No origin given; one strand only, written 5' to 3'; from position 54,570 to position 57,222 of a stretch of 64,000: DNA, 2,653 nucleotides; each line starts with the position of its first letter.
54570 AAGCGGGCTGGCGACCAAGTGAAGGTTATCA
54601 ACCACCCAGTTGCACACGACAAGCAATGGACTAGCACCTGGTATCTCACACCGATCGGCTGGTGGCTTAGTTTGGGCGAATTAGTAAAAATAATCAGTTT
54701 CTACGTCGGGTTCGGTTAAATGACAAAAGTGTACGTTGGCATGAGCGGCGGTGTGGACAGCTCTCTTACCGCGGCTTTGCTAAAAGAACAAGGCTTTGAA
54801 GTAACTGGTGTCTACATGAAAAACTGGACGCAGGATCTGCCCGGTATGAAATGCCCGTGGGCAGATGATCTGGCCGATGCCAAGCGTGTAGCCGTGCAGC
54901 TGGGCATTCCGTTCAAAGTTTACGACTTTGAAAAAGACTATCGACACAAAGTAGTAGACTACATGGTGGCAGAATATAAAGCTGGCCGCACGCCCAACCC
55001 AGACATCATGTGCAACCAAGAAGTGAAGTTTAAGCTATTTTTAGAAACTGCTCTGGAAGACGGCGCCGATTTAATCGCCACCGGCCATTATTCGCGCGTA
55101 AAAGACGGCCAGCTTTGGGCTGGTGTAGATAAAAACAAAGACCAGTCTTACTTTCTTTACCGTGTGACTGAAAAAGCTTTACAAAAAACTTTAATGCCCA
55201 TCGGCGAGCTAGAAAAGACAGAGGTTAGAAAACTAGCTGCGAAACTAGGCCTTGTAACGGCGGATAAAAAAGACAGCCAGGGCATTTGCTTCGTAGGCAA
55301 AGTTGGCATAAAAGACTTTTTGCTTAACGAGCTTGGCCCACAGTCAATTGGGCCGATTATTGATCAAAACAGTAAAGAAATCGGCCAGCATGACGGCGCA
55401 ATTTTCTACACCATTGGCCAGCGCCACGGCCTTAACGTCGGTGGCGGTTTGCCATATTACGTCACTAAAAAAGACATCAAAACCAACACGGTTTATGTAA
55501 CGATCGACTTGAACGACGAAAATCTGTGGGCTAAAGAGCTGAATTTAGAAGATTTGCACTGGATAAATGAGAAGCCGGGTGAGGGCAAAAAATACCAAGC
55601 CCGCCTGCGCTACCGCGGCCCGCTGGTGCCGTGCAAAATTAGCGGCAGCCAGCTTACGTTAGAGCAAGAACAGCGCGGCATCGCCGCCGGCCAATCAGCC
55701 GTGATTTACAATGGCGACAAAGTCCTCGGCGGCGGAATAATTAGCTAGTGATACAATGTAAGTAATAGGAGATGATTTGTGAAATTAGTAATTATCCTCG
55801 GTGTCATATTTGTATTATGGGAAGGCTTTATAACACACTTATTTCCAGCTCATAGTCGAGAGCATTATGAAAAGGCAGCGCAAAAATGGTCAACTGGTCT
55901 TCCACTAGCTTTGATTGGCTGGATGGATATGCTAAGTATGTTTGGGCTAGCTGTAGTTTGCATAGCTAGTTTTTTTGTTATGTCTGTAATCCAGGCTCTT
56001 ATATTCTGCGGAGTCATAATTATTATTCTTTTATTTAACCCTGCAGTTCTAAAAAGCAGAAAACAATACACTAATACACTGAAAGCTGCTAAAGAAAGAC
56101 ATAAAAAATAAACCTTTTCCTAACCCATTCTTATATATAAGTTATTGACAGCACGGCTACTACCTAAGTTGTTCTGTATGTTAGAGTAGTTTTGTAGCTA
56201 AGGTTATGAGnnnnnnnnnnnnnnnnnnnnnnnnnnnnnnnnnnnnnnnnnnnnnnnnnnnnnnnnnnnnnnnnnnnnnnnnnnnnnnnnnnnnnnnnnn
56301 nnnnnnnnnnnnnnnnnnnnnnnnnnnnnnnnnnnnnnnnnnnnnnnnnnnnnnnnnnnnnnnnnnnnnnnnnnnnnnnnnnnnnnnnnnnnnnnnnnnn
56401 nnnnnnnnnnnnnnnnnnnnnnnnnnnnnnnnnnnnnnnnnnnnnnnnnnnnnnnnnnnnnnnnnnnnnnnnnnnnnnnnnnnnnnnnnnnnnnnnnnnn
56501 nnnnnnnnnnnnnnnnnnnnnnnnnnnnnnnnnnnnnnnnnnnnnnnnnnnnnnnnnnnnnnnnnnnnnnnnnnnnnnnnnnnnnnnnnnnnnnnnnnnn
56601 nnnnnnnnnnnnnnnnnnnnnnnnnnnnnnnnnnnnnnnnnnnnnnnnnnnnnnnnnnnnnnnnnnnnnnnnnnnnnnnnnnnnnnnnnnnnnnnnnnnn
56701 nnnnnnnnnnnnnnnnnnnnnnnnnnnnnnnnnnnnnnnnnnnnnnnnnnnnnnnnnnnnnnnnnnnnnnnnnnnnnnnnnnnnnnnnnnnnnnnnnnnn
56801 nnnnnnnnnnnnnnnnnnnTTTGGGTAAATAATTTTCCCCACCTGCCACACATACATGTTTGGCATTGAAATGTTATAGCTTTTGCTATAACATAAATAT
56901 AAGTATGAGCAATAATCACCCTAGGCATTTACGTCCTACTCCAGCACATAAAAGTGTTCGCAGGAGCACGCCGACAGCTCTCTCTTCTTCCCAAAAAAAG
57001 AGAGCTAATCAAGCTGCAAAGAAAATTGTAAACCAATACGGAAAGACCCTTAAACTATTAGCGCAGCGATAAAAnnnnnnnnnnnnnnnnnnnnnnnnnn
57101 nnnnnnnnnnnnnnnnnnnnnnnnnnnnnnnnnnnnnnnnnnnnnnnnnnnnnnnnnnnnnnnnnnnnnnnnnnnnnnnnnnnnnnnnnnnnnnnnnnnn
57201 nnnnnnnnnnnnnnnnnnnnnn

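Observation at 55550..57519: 199-bp diverged duplication of the mnmA 3' end flanks a 1.6-kb islet; the right junction truncates a Doc toxin at a 9-bp microhomology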

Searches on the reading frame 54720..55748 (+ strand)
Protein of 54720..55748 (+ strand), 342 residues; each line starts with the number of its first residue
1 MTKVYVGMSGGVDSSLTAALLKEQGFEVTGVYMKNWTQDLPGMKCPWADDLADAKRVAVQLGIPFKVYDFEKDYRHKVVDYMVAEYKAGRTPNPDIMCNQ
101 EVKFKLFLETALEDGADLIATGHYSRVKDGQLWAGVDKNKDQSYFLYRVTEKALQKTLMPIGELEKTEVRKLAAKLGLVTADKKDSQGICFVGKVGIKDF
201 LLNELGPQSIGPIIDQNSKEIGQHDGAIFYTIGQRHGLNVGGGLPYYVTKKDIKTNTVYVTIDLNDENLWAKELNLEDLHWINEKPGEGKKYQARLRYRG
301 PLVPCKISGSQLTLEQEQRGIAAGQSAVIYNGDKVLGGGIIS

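Call 7: search_protein_families(library=pfam, proteins=[window:54720-55748:+], max_evalue=0.1)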
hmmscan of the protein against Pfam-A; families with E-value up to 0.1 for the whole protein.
window:54720-55748:+ (342 aa): 8 families
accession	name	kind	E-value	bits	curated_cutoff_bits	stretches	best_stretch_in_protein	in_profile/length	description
PF03054.22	tRNA_Me_trans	-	2.4e-77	259.6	20.6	1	3-194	2-202/202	tRNA methyl transferase HUP domain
PF20259.3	tRNA_Me_trans_M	-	2.4e-19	69.1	27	1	198-260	1-64/66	tRNA methyl transferase PRC-barrel domain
PF20258.4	tRNA_Me_trans_C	-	1.7e-17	63.9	20.6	1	272-341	2-77/77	Aminomethyltransferase beta-barrel domain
PF02540.23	NAD_synthase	-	8.7e-09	35.3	21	1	2-75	19-86/242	NAD synthase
PF24167.1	DUF7411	-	2.3e-05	24.5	28.7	1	3-84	2-72/194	Family of unknown function (DUF7411)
PF00733.27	Asn_synthase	-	0.0006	20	21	1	7-174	23-182/354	Asparagine synthase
PF06508.19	QueC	-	0.0037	17.2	22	0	6-34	4-32/210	Queuosine biosynthesis protein QueC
PF02568.20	ThiI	-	0.033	14.2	20.5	1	4-38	6-40/197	Thiamine biosynthesis protein (ThiI)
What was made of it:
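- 54720..55748 (+): Intact mnmA (342 aa), the tRNA 2-thiouridine synthase gene. Pfam tRNA_Me_trans HUP, PRC-barrel and C-terminal domains (call 7).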

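Call 10: find_related_loci(query=window:54720-55745:+, collection=genome_contigs, flank=10000)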
Query window:54720-55745:+ (342 aa) in genome_contigs; peptide patterns used: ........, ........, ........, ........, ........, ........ (x = any residue, [..] = any of these).
600 stretches matched a pattern (row limit reached: there are more); 594 encode a relative of the query (tblastn E <= 1e-3); the best 80 are kept; 80 distinct loci.
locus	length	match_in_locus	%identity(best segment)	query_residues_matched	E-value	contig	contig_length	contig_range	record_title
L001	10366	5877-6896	78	3-342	0e+0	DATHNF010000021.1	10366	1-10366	MAG TPA_asm: Verrucomicrobiia bacterium isolate SMAG_U12651 k141_772074, whole genome shotgun sequence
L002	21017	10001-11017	76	3-341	0e+0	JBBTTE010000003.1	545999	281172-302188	MAG: Patescibacteria group bacterium isolate H32-bin050_1 H32_bin050_1_000000000003, whole genome shotgun sequence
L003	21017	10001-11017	77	3-341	0e+0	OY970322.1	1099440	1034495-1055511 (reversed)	MAG: uncultured Candidatus Saccharibacteria bacterium isolate MFD05512.bin.c.2 genome assembly, chromosome: 1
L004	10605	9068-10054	78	3-331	6e-180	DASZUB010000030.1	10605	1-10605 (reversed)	MAG TPA_asm: Candidatus Saccharimonadales bacterium isolate SMAG_U6092 k141_461846, whole genome shotgun sequence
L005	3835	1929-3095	67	3-342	2e-180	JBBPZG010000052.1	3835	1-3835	MAG: Candidatus Saccharimonadales bacterium isolate bin.36 bin.36_S4Ck141_819121_length_3835_cov_15.5095, whole genome s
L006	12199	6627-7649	71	2-342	2e-171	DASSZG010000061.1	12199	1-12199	MAG TPA_asm: Candidatus Saccharimonadales bacterium isolate SMAG_U703 k141_1054667, whole genome shotgun sequence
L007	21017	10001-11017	72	3-341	5e-171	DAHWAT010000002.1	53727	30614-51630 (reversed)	MAG TPA_asm: Candidatus Saccharibacteria bacterium isolate clean838 NODE_2_length_53727_cov_5.866170, whole genome shotg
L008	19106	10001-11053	71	3-341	5e-170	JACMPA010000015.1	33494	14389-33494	MAG: Candidatus Saccharibacteria bacterium isolate LF-bin-299 FL-bin-299-contig-k141_879813, whole genome shotgun sequen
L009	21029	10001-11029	73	3-341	1e-167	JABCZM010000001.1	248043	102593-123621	MAG: Candidatus Saccharibacteria bacterium isolate Inc-BW-C-12-M_MAG58 Ga0210394_10000069, whole genome shotgun sequence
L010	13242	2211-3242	72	3-341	3e-167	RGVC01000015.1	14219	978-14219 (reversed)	MAG: bacterium isolate WB9_2_340 contig_100_14, whole genome shotgun sequence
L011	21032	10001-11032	71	2-341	3e-166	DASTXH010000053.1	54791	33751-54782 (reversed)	MAG TPA_asm: Candidatus Saccharimonadales bacterium isolate SMAG_U2409 k141_324091, whole genome shotgun sequence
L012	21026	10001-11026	73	1-342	5e-166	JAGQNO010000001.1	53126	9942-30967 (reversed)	MAG: Candidatus Saccharibacteria bacterium isolate HKST-UBA70 NODE_1_length_53126_cov_4.192916, whole genome shotgun seq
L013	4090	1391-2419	71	3-341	8e-170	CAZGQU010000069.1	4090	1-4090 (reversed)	MAG TPA_asm: uncultured Candidatus Saccharibacteria bacterium isolate SRP144015_co1_132 genome assembly, contig: NODE_88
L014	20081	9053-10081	70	3-341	1e-162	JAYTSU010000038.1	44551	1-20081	MAG: Candidatus Saccharibacteria bacterium isolate GFS_5273 GFS_5273_37, whole genome shotgun sequence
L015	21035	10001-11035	70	1-342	2e-162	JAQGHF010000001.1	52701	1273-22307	MAG: Candidatus Saccharibacteria bacterium isolate RYN_426 scaffold_889372, whole genome shotgun sequence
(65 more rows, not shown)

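Call 15: find_encoding_contigs(protein=window:54720-55748:+, flank=10000, max_places=10)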
Protein window:54720-55748:+ (342 aa): no gene with exactly this product is on record in the collection.

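Call 18: find_related_loci(query=window:54720-55745:+, collection=metagenome_contigs, flank=10000)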
Query window:54720-55745:+ (342 aa) in metagenome_contigs; peptide patterns used: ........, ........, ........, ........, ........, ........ (x = any residue, [..] = any of these).
600 stretches matched a pattern (row limit reached: there are more); 597 encode a relative of the query (tblastn E <= 1e-3); the best 80 are kept; 80 distinct loci.
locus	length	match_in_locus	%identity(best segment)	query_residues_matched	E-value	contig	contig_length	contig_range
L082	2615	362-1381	80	3-342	0e+0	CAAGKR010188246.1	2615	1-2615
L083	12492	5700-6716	79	3-341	0e+0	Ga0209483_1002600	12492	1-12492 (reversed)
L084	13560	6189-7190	78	3-336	0e+0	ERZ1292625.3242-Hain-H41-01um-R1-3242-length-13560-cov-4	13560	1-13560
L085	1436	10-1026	78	3-341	0e+0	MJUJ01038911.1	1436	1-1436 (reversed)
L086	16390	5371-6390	76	3-342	2e-179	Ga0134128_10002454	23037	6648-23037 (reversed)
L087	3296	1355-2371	73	3-341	0e+0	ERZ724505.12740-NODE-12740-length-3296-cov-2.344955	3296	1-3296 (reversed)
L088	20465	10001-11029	73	3-341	9e-171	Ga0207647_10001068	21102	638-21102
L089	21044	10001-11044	72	1-341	1e-169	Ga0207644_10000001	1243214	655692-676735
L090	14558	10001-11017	72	3-341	2e-167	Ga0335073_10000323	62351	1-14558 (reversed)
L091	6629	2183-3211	71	4-342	2e-167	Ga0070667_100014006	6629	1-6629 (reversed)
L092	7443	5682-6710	71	4-342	8e-167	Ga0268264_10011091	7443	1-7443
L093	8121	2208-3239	72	3-341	1e-165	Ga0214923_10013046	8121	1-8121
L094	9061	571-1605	70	3-341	6e-165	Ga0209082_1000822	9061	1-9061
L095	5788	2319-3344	69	1-342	2e-165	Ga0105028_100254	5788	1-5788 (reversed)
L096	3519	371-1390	69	4-342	6e-170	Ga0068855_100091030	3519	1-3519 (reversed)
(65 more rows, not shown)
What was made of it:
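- Tried and rejected: The best in genome_contigs was 78% (call 10) and in metagenome_contigs 80% (call 18).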

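Call 46: find_homologous_proteins(query=window:54720-55745:+, max_evalue=1e-100)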
Query window:54720-55745:+ (342 aa): 7941 proteins with E <= 1e-100 among 8000 candidates; the best 120 are listed.
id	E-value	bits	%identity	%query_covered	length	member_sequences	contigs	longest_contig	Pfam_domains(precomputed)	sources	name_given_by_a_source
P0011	3.2e-230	781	100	100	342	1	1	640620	PF24167.2,PF20259.4,PF03054.23,PF20258.5,PF02540.24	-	-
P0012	7.4e-203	691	-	-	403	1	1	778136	PF24167.2,PF20259.4,PF03054.23,PF20258.5,PF02540.24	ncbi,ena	-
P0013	6.7e-189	645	81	99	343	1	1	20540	PF20259.4,PF03054.23,PF20258.5,PF02540.24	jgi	jgi:tRNA-specific 2-thiouridylase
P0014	7.5e-189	645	81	99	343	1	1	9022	PF20259.4,PF03054.23,PF20258.5,PF02540.24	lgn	-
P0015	2.1e-188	644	80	99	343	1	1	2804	PF20259.4,PF03054.23,PF20258.5,PF02540.24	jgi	jgi:tRNA-specific 2-thiouridylase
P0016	5.5e-188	642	82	98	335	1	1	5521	PF20259.4,PF03054.23,PF20258.5,PF02540.24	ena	-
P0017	8.0e-188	642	81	99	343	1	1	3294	PF20259.4,PF03054.23,PF20258.5,PF02540.24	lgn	-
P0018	1.6e-187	641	80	99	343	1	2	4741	PF20259.4,PF03054.23,PF20258.5,PF02540.24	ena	-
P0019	5.0e-187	639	81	99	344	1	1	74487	PF20259.4,PF03054.23,PF20258.5,PF02540.24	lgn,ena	-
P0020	5.6e-187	639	81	99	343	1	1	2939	PF20259.4,PF03054.23,PF20258.5,PF02540.24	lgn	-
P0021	7.1e-187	639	80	99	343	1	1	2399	PF20259.4,PF03054.23,PF20258.5,PF02540.24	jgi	jgi:tRNA-specific 2-thiouridylase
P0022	8.6e-187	638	80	99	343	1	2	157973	PF20259.4,PF03054.23,PF20258.5,PF02540.24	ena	-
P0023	2.4e-186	637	81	99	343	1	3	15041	PF20259.4,PF03054.23,PF20258.5,PF02540.24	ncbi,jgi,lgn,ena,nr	ncbi:tRNA 2-thiouridine(34) synthase MnmA [Candidatus Saccharibacteria bacterium CG_4_10_14_0_2_um_f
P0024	2.5e-186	637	79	99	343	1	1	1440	PF20259.4,PF03054.23,PF20258.5,PF02540.24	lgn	-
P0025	3.8e-186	636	81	99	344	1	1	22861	PF20259.4,PF03054.23,PF20258.5,PF02540.24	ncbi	-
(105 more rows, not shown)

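Call 48: find_encoding_contigs(protein=P0012, flank=10000, max_places=4)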
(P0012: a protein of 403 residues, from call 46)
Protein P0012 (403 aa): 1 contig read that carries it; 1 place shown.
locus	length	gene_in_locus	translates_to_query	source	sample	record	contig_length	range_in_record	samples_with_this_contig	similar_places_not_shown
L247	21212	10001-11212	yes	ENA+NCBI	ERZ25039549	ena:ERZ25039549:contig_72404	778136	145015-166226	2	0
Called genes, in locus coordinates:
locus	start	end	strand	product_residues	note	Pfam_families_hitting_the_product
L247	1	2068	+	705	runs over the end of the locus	PF00580:UvrD-helicase, PF01443:Viral_helicase1 (faint), PF13245:AAA_19, PF13401:AAA_22 (faint), PF13604:AAA_30 (faint), PF13361:UvrD_C, PF13538:UvrD_C_2, PF21196:PcrA_UvrD_tudor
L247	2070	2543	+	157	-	PF00293:NUDIX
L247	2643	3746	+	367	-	PF03990:DUF348, PF07501:G5, PF06737:Transglycosylas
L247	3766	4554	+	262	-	PF00398:RrnaAD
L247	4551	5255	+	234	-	PF02578:Cu-oxidase_4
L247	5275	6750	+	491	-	PF00133:tRNA-synt_1, PF01406:tRNA-synt_1e (weak), PF09334:tRNA-synt_1g, PF00133:tRNA-synt_1, PF19303:Anticodon_3 (weak)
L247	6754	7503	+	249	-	PF01026:TatD_DNase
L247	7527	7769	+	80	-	-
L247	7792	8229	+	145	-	-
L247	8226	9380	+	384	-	PF00266:Aminotran_5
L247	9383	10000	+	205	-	PF02698:DUF218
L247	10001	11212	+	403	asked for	PF02540:NAD_synthase (weak), PF03054:tRNA_Me_trans, PF24167:DUF7411 (faint), PF03054:tRNA_Me_trans, PF20259:tRNA_Me_trans_M, PF20258:tRNA_Me_trans_C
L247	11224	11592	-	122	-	-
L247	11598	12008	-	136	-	-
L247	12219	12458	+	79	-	PF18929:DUF5678 (weak)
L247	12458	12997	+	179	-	-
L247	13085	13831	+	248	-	PF00990:GGDEF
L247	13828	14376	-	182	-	-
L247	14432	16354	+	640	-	PF01411:tRNA-synt_2c, PF07973:tRNA_SAD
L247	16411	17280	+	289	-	PF04545:Sigma70_r4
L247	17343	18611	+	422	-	PF06723:MreB_Mbl (faint), PF11104:PilM_2 (weak), PF14450:FtsA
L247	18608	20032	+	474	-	-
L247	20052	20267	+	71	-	-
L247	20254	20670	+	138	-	PF03652:RuvX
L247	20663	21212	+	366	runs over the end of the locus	PF02618:YceG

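Call 80: search_protein_families(library=pfam, alignment_id=A4, max_evalue=0.001)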
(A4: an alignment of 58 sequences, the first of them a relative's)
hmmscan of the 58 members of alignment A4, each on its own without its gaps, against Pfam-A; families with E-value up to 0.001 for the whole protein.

A. member 1, L078:11173-13761:- (863 aa): 8 families
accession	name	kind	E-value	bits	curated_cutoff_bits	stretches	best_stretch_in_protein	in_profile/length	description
PF17957.7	Big_7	-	6.4e-65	216.2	24.1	3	391-460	1-70/70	Bacterial Ig domain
PF19077.6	Big_13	-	2.5e-13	50.8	27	3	613-674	37-102/102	Bacterial Ig-like domain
PF00149.33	Metallophos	-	7.3e-10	40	21.5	1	45-275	3-191/191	Calcineurin-like phosphoesterase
PF13750.12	Big_3_3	-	1.1e-09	38.6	27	1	442-515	3-76/157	Bacterial Ig-like domain (group 3)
PF12245.14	Big_3_2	-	1.9e-07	31.8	23.3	0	449-480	91-122/122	Bacterial Ig-like domain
PF16967.11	TcfC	-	9.9e-06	25.5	29.4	0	424-467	14-57/68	E-set like domain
PF20164.4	GspA_SrpA_N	-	2.3e-05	25.2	27.4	0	641-674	80-113/117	GspA/SrpA SigLec-like domain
PF24421.1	Ig_J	-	0.00018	22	29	0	624-669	54-97/104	Tip attachment protein J, Ig-like domain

B. families by the number of members that match (of 58 scanned): 48 families (the first 25 are shown)
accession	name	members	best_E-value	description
PF00990.26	GGDEF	8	1.6e-28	Diguanylate cyclase, GGDEF domain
PF07963.17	N_methyl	5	1.3e-08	Prokaryotic N-terminal methylation motif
PF07995.17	GSDH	4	1.2e-74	Glucose / Sorbosone dehydrogenase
PF03372.29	Exo_endo_phos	2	6.9e-17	Endonuclease/Exonuclease/phosphatase family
PF00152.25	tRNA-synt_2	1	1.5e-89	tRNA synthetases class II (D, K and N)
PF01204.24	Trehalase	1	1.3e-78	Trehalase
PF17957.7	Big_7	1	6.4e-65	Bacterial Ig domain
PF00916.26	Sulfate_transp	1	1e-60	Sulfate permease family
PF01436.27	NHL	1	2.6e-40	NHL repeat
PF13173.12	AAA_14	1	5.9e-38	AAA domain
PF25021.1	TEN_NHL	1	4.9e-22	Teneurin NHL domain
PF13635.12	DUF4143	1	3.1e-21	Domain of unknown function (DUF4143)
PF04539.22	Sigma70_r3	1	1.4e-20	Sigma-70 region 3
PF04542.20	Sigma70_r2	1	3.6e-20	Sigma-70 region 2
PF13242.12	Hydrolase_like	1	3.4e-16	HAD-hyrolase-like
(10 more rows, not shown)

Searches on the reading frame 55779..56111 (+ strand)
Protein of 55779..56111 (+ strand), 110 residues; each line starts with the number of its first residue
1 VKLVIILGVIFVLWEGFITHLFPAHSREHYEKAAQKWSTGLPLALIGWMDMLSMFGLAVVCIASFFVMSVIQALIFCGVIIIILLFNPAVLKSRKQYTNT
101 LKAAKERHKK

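Call 7: search_protein_families(library=pfam, proteins=[window:55779-56111:+], max_evalue=0.1)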
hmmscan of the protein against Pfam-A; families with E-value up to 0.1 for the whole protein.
window:55779-56111:+ (110 aa): 1 family
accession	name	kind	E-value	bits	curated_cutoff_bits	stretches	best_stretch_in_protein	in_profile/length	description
PF13140.11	DUF3980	-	0.025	15.4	25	1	37-88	29-80/87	Domain of unknown function (DUF3980)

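Call 38: search_protein_families(library=phrogs, proteins=[window:55779-56111:+], max_evalue=0.01)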
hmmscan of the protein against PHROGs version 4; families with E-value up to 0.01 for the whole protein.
window:55779-56111:+ (110 aa): 0 families

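Call 39: search_protein_families(library=padloc, proteins=[window:55779-56111:+], max_evalue=0.01)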
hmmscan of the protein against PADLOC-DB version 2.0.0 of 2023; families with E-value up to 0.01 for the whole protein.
window:55779-56111:+ (110 aa): 0 families

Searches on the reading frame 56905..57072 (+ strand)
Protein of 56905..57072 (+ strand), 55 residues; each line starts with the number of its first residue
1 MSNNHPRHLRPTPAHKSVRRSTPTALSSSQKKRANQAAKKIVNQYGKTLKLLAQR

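Call 7: search_protein_families(library=pfam, proteins=[window:56905-57072:+], max_evalue=0.1)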
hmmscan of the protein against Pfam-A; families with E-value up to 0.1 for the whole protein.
window:56905-57072:+ (55 aa): 0 families
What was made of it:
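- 56905..57072 (+): A small basic protein (55 aa from the ATG; the ORF is open from 56860). It is the conserved upstream partner of this Doc subfamily and the presumed antitoxin. No Pfam hit (call 7).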

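Call 38: search_protein_families(library=phrogs, proteins=[window:56905-57072:+], max_evalue=0.01)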
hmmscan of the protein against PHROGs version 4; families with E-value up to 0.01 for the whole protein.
window:56905-57072:+ (55 aa): 0 families

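Call 39: search_protein_families(library=padloc, proteins=[window:56905-57072:+], max_evalue=0.01)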
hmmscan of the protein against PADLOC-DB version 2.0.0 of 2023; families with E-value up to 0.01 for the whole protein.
window:56905-57072:+ (55 aa): 0 families
